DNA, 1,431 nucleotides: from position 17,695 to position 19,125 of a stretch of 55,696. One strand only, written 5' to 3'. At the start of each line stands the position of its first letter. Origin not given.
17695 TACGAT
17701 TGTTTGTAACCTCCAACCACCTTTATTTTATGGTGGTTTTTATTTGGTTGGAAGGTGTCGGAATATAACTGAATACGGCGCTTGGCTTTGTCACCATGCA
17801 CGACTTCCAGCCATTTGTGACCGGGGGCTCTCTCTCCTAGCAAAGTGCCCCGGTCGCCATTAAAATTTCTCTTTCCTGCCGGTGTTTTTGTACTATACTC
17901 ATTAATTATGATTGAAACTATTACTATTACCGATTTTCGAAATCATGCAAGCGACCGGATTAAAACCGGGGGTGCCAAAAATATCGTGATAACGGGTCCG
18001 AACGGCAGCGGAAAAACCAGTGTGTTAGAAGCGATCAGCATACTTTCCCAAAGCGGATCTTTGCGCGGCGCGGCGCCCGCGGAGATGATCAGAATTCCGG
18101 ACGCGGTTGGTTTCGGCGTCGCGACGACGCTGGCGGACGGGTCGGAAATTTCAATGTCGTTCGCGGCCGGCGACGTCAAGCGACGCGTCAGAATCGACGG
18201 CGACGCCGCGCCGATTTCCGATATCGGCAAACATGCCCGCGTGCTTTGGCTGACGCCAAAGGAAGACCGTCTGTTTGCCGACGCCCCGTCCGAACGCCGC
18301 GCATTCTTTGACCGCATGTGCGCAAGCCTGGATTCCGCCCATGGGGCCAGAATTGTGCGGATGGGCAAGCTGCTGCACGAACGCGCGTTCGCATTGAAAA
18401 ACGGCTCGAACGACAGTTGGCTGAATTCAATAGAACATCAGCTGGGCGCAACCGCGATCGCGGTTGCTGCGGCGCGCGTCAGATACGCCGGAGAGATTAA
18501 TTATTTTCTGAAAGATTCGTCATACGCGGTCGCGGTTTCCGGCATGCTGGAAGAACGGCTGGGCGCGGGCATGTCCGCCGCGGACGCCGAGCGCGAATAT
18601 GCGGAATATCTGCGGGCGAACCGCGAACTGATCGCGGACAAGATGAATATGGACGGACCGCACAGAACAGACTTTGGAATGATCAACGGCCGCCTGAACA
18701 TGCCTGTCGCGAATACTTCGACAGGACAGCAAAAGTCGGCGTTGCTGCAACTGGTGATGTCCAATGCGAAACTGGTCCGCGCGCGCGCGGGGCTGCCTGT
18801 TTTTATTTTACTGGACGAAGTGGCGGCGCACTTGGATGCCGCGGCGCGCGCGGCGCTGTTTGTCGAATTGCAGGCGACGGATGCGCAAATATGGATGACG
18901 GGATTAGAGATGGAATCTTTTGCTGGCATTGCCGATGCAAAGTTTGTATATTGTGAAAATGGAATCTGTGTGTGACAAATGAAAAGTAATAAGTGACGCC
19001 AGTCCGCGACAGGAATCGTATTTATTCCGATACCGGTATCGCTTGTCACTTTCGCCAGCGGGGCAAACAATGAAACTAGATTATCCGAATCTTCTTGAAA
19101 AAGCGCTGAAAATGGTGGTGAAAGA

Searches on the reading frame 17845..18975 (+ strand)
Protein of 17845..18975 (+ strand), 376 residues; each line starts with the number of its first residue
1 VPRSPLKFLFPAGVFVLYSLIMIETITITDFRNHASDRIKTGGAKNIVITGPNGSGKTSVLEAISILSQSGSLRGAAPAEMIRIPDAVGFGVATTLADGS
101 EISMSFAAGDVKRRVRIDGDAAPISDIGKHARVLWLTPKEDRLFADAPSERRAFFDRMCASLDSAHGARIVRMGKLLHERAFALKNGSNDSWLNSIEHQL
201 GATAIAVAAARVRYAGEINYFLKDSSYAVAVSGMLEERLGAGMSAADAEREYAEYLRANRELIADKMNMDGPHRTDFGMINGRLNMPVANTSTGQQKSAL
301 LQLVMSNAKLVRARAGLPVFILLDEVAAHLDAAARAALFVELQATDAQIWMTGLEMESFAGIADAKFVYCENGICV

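Call 12: search_protein_families(library=pfam, proteins=[window:17845-18975:+], max_evalue=0.00001)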
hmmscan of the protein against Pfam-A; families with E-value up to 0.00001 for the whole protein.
window:17845-18975:+ (376 aa): 5 families
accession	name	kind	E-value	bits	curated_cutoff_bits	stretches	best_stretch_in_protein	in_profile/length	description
PF02463.25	SMC_N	-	1.5e-16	60.9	40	1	22-364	1-207/220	RecF/RecN/SMC N terminal domain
PF13304.12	AAA_21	-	3.4e-09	37.6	27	1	48-145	3-110/304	AAA domain, putative AbiEii toxin, Type IV TA system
PF13175.12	AAA_15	-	2.8e-06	27.6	32.1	0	22-71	1-50/374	AAA ATPase domain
PF13476.12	AAA_23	-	3e-06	28.5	27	1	26-65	2-40/201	AAA domain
PF13191.12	AAA_16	-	4.6e-06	27.7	32.6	0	34-71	14-52/167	AAA ATPase domain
